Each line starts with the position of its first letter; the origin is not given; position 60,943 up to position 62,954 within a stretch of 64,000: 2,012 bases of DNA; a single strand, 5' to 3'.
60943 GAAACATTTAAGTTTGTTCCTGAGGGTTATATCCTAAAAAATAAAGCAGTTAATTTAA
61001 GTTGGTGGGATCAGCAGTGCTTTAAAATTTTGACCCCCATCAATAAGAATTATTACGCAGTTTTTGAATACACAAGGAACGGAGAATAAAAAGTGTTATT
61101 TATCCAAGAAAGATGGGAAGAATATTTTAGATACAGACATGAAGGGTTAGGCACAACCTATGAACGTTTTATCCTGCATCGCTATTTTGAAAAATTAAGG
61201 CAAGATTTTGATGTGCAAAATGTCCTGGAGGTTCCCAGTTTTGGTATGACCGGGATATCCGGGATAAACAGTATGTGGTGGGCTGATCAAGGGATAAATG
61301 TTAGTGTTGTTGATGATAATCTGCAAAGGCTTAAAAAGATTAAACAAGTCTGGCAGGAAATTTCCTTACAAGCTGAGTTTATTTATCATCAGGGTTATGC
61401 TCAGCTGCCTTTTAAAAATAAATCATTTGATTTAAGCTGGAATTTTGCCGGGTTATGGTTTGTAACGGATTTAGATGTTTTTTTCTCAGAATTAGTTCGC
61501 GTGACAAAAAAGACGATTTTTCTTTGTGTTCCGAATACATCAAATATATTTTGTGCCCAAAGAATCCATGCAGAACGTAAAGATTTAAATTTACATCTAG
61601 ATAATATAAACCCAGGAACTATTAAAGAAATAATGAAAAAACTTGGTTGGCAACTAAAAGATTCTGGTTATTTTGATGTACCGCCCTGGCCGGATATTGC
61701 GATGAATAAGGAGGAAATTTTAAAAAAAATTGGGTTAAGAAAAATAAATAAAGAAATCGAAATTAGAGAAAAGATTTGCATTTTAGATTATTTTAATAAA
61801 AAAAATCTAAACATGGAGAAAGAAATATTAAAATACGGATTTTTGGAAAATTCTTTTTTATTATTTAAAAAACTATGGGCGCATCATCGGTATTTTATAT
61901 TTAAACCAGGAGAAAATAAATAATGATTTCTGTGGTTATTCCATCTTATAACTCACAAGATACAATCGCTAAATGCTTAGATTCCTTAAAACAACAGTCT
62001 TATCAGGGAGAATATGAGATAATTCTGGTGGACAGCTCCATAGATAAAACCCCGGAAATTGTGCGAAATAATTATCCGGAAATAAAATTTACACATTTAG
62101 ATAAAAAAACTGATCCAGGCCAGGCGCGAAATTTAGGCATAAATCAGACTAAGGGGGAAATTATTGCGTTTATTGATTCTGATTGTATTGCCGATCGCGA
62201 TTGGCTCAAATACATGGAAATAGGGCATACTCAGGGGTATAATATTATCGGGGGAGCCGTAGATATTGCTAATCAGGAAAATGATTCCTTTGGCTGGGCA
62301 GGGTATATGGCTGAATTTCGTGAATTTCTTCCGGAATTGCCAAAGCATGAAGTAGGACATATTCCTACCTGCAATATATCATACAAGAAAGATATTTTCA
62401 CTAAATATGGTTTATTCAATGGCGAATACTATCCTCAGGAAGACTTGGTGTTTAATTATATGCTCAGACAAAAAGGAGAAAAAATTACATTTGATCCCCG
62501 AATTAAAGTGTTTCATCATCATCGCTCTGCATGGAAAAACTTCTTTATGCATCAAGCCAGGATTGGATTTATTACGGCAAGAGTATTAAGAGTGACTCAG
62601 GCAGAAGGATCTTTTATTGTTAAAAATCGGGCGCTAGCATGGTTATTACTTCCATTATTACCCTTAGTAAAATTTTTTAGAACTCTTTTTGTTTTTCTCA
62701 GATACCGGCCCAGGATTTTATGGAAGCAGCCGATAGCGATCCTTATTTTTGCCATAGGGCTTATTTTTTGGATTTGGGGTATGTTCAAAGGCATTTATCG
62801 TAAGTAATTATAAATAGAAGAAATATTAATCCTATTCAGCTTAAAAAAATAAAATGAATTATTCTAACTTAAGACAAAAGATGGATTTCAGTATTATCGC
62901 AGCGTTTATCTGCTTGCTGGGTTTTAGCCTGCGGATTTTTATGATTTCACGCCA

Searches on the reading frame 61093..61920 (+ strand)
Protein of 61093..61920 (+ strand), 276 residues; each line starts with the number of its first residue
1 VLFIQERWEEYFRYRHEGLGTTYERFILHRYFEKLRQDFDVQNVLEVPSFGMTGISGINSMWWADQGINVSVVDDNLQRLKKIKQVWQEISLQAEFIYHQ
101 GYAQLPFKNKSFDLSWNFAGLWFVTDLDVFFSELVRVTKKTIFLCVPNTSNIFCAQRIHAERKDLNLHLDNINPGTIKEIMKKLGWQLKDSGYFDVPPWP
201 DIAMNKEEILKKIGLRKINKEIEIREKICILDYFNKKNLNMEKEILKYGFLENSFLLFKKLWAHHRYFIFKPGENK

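Call 62: search_protein_families(library=pfam, proteins=[window:61093-61920:+], max_evalue=0.0001)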
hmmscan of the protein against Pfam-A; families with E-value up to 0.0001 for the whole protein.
window:61093-61920:+ (276 aa): 2 families
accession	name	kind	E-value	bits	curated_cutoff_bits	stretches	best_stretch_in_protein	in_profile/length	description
PF08241.18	Methyltransf_11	-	4.1e-09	37.4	21.2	1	56-140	7-89/95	Methyltransferase domain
PF13649.12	Methyltransf_25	-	1.8e-05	25.8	27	1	57-140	9-95/97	Methyltransferase domain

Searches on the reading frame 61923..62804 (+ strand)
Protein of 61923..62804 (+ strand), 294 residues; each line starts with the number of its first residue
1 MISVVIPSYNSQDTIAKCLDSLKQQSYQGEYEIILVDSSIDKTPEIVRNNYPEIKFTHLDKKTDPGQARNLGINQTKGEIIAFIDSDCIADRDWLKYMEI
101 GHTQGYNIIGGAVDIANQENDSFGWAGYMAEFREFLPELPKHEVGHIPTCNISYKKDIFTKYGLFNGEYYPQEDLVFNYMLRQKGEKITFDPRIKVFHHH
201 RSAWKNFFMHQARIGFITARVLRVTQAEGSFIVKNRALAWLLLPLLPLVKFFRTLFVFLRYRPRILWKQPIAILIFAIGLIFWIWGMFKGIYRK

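Call 62: search_protein_families(library=pfam, proteins=[window:61923-62804:+], max_evalue=0.0001)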
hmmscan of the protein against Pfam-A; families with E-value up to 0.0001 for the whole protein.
window:61923-62804:+ (294 aa): 3 families
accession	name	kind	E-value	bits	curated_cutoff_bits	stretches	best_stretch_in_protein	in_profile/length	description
PF00535.33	Glycos_transf_2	-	3.8e-29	102.2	23.3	1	3-162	1-167/168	Glycosyl transferase family 2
PF13641.12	Glyco_tranf_2_3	-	9.7e-13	49.1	27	1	2-213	3-226/230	Glycosyltransferase like family 2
PF10111.15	Glyco_tranf_2_2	-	1.1e-09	38.6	27.3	1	3-97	1-101/276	Glycosyltransferase like family 2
